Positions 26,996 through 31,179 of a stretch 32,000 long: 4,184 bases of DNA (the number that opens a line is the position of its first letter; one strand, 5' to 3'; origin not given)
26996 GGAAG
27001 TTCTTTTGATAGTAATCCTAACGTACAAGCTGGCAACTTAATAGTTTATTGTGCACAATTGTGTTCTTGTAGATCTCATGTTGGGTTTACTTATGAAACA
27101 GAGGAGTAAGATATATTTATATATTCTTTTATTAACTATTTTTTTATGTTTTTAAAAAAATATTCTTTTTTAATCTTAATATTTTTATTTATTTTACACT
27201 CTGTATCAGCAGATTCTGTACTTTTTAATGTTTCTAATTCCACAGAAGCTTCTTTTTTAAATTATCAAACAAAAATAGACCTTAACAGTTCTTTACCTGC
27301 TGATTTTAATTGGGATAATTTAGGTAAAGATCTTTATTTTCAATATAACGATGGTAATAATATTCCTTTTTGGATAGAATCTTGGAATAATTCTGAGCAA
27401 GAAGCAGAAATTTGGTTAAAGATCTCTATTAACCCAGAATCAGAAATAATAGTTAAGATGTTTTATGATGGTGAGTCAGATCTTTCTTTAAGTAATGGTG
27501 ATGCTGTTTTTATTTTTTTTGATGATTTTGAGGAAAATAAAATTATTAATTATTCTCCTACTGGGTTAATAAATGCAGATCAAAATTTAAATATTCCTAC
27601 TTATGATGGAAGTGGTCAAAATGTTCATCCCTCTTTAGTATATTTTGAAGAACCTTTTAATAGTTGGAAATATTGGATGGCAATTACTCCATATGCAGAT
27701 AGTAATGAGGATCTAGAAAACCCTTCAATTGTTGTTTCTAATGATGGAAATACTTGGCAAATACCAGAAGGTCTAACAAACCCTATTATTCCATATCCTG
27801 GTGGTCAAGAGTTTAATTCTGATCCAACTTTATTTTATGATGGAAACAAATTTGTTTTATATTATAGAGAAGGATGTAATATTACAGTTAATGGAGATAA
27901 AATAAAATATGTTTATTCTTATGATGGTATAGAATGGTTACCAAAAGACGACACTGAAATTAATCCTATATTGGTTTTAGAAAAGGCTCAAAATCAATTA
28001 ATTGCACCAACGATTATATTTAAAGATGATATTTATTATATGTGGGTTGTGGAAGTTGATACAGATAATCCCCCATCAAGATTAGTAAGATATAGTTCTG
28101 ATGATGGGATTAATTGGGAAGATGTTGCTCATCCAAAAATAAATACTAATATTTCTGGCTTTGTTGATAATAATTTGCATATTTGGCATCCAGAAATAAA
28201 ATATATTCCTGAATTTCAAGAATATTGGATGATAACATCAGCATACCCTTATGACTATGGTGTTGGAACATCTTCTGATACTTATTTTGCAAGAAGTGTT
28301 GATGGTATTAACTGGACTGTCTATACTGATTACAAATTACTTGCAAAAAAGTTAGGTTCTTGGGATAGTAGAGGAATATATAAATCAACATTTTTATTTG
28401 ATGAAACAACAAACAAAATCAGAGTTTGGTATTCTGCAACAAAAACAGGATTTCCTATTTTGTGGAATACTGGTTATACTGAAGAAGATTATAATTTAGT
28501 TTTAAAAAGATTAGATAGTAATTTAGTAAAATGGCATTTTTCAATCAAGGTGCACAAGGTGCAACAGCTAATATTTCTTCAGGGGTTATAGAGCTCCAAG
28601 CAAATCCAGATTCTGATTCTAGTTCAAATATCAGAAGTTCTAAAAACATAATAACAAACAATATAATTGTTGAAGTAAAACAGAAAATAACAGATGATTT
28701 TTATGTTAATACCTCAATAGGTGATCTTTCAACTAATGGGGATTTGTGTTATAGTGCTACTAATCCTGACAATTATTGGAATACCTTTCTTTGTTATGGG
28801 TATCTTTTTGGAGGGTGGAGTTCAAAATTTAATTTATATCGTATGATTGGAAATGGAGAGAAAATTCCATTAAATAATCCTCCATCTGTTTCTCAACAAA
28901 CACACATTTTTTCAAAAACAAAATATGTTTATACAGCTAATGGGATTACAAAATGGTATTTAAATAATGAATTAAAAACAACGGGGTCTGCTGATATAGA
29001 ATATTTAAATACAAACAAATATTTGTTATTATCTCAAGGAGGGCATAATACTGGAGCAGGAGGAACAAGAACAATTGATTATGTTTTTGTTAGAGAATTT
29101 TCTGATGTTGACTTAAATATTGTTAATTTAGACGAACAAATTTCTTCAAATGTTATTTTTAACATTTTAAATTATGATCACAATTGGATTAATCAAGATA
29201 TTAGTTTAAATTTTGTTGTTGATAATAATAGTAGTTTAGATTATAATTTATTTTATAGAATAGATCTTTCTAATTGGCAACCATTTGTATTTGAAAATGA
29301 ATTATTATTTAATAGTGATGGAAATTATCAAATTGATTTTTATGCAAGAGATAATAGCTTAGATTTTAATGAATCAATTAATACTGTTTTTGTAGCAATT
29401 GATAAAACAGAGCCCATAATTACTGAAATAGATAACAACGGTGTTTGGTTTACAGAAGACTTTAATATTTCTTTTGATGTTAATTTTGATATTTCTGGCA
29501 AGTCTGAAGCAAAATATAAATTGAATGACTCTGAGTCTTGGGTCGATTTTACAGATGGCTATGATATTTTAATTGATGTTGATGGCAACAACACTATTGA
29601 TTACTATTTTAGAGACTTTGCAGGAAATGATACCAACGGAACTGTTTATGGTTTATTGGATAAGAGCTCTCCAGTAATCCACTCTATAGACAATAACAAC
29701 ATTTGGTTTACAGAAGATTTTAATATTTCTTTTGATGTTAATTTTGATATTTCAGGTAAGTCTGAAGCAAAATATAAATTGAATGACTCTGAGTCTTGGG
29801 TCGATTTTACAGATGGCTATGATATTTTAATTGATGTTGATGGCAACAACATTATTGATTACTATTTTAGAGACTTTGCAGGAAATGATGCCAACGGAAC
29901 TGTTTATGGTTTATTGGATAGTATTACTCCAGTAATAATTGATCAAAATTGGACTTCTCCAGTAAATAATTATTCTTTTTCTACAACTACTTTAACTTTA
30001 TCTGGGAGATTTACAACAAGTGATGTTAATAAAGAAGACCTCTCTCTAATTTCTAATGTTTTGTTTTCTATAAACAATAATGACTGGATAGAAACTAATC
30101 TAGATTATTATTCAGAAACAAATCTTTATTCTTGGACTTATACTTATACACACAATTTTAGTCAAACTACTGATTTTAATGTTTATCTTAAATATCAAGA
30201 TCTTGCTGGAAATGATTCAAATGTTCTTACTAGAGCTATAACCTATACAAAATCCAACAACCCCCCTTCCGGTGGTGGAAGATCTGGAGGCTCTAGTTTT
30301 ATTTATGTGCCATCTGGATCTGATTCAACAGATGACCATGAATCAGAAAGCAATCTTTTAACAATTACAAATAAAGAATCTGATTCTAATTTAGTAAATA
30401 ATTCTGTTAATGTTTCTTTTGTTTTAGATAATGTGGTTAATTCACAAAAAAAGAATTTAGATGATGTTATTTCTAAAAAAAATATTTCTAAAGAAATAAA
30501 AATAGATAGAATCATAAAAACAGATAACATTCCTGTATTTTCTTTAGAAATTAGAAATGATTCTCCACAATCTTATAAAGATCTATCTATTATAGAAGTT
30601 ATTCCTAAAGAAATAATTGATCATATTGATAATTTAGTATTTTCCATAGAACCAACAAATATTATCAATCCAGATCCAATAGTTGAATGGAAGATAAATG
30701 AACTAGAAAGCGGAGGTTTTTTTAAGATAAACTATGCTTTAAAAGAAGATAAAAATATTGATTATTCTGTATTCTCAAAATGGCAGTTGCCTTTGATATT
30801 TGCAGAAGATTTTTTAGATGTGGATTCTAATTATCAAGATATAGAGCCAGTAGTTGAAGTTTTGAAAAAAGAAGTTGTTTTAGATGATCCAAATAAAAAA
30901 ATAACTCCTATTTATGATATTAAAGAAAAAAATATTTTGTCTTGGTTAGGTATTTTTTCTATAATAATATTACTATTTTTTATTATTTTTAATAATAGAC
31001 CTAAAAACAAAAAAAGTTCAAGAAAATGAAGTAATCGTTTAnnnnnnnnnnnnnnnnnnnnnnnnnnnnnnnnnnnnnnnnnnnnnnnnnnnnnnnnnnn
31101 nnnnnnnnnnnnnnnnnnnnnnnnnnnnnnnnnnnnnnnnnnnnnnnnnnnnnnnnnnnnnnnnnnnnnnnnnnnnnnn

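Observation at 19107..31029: Candidate host-attachment and cell-wall-breaching surface module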

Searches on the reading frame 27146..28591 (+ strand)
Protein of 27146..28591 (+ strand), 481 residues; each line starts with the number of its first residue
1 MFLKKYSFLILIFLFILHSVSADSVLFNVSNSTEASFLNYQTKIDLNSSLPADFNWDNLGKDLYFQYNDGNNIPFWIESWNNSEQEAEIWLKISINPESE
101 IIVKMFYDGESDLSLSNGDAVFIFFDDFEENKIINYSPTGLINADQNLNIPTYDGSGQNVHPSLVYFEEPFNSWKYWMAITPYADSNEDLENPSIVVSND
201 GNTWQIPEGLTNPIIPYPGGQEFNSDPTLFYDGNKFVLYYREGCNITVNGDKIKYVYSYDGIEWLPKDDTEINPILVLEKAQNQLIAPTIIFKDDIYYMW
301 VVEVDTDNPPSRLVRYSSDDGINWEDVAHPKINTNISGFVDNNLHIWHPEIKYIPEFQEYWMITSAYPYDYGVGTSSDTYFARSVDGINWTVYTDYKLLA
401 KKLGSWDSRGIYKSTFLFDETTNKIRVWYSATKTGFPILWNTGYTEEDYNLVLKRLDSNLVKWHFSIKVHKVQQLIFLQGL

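Call 5: search_protein_families(library=pfam, max_evalue=0.1, proteins=[window:27146-28591:+])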
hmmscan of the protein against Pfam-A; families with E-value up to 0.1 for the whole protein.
window:27146-28591:+ (481 aa): 4 families
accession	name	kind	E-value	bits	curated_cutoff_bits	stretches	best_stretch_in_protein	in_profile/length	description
PF10102.14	DUF2341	-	2.2e-15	57.3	23.4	1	60-133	2-76/84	Domain of unknown function (DUF2341)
PF00754.31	F5_F8_type_C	-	0.0069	16.9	28.2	0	313-337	67-90/127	F5/8 type C domain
PF13088.12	BNR_2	-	0.03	14.1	31.4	0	191-332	16-159/277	BNR repeat-like domain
PF07268.16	EppA_BapA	-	0.086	13.2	29.1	0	394-422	16-44/138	Exported protein precursor (EppA/BapA)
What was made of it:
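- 27146..28591 (+): DUF2341 + five-bladed-propeller-like part of a split adhesin/glycan-binding gene (upstream ORF). DUF2341 E 2e-15 (call 5).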

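Call 6: search_protein_families(library=ncbifam, max_evalue=0.1, proteins=[window:27146-28591:+])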
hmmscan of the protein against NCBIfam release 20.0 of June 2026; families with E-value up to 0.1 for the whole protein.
window:27146-28591:+ (481 aa): 0 families

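Call 71: search_solved_structures(query=window:27146-28540:+, max_evalue=1)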
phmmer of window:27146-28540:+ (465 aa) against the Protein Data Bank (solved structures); distinct sequences matched with E-value up to 1: 2.
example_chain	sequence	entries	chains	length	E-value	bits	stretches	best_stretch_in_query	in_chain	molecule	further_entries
6n1a_A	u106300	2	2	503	8.9e-29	103.6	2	156-264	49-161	Carbohydrate-binding protein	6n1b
2ebb_A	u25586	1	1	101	0.59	11.9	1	360-417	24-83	Pterin-4-alpha-carbinolamine dehydratase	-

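Call 87: search_protein_families(library=pfam, max_evalue=1, proteins=[window:27146-28540:+])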
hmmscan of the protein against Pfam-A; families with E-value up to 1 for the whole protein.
window:27146-28540:+ (465 aa): 4 families
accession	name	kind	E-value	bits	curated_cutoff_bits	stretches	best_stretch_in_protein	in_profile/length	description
PF10102.14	DUF2341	-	2.1e-15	57.4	23.4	1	60-133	2-76/84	Domain of unknown function (DUF2341)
PF00754.31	F5_F8_type_C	-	0.0059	17.2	28.2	0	313-337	67-90/127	F5/8 type C domain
PF13088.12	BNR_2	-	0.028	14.2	31.4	1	191-332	16-159/277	BNR repeat-like domain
PF07268.16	EppA_BapA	-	0.11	12.9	29.1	0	394-422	16-44/138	Exported protein precursor (EppA/BapA)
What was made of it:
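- On GH130/GH43-like five-bladed propeller: The window copy has no GH hit (calls 5, 87).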

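Call 111: search_solved_structures(query=window:27146-28540:+, max_evalue=0.001, show_alignments=1)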
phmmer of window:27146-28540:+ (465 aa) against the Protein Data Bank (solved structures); distinct sequences matched with E-value up to 0.001: 1.
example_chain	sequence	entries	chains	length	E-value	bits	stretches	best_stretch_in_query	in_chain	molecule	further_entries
6n1a_A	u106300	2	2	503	8.9e-29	103.6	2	156-264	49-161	Carbohydrate-binding protein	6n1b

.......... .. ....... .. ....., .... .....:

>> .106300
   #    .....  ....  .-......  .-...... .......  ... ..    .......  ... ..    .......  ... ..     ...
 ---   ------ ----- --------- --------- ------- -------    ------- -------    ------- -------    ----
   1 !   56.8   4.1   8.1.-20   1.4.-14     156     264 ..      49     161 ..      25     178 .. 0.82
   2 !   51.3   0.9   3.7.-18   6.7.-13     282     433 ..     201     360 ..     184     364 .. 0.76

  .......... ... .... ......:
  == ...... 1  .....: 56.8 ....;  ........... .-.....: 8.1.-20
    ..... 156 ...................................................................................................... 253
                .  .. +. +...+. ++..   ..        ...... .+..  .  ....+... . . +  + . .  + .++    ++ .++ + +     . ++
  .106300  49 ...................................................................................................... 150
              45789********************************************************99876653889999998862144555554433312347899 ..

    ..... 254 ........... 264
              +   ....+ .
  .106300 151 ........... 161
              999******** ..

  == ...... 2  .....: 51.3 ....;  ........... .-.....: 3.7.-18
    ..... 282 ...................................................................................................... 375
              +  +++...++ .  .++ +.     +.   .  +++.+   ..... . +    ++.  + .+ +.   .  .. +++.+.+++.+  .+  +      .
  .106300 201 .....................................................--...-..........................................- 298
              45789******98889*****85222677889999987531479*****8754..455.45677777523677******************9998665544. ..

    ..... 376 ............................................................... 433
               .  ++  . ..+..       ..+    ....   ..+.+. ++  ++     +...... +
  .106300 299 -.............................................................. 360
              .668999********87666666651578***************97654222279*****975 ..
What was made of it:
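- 27146..28591 (+): PDB 6n1a E 9e-29 over residues 156-433 (call 111).
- On GH130/GH43-like five-bladed propeller: Homology to PDB 6n1a 'carbohydrate-binding protein' is firm at E 9e-29 (call 111).
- Checked: The propeller region is homologous to PDB 6n1a, deposited as 'carbohydrate-binding protein', at E 9e-29 (calls 71, 111).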

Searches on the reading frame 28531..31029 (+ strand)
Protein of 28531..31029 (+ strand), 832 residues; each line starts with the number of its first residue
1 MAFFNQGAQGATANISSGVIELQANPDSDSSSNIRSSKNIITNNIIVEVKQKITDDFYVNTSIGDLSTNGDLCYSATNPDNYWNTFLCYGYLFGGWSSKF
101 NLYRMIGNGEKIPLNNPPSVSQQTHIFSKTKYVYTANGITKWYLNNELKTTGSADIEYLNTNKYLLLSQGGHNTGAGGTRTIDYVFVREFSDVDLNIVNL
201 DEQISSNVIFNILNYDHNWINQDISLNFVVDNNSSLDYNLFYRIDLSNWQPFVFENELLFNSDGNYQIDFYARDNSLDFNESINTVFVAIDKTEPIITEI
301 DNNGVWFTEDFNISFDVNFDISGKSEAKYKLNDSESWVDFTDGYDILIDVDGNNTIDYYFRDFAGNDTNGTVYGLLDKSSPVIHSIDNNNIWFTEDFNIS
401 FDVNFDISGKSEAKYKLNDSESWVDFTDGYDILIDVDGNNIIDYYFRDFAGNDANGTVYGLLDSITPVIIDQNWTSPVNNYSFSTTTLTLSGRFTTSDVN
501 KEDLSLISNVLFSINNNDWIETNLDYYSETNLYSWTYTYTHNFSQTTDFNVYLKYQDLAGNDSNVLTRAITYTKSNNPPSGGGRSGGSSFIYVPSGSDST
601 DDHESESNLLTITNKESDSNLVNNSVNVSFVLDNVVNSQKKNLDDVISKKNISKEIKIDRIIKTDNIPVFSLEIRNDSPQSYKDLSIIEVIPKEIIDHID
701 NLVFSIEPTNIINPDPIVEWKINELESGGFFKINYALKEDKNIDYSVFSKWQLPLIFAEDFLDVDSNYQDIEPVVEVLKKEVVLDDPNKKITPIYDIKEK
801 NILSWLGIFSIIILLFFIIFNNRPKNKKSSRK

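Call 5: search_protein_families(library=pfam, max_evalue=0.1, proteins=[window:28531-31029:+])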
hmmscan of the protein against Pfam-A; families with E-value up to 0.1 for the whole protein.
window:28531-31029:+ (832 aa): 0 families

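Call 6: search_protein_families(library=ncbifam, max_evalue=0.1, proteins=[window:28531-31029:+])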
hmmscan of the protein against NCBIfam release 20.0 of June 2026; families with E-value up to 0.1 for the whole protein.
window:28531-31029:+ (832 aa): 1 family
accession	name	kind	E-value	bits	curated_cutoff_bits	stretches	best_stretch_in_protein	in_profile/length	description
NF047446.1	barrel_OmpL47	domain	4.4e-07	30.2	40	2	322-368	16-59/68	OmpL47-type beta-barrel domain-containing protein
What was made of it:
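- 28531..31029 (+): Downstream ORF of the split gene: a jelly-roll-like region, repeated beta-sandwich units, and a C-terminal TM anchor. Sub-threshold OmpL47-type hit (call 6).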

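Call 87: search_protein_families(library=pfam, max_evalue=1, proteins=[window:28531-31029:+])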
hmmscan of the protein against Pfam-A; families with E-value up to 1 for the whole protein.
window:28531-31029:+ (832 aa): 1 family
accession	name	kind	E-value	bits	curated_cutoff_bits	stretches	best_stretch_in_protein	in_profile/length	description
PF22204.1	C2c1_WED-II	-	0.18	12.4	27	0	332-367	50-85/125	CRISPR-associated endonuclease C2c1, wedge domain, second region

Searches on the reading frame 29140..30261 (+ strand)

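Call 109: search_protein_families(library=pfam, max_evalue=1, proteins=[window:29140-30261:+])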
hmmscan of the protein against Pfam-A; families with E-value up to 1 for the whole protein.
seq(374 aa): 2 families
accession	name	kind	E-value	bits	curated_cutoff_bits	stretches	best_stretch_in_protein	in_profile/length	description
PF22204.1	C2c1_WED-II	-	0.0097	16.5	27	0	129-164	50-85/125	CRISPR-associated endonuclease C2c1, wedge domain, second region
PF01238.27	PMI_typeI_C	-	0.039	14.5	21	0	125-153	15-43/48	Phosphomannose isomerase type I C-terminal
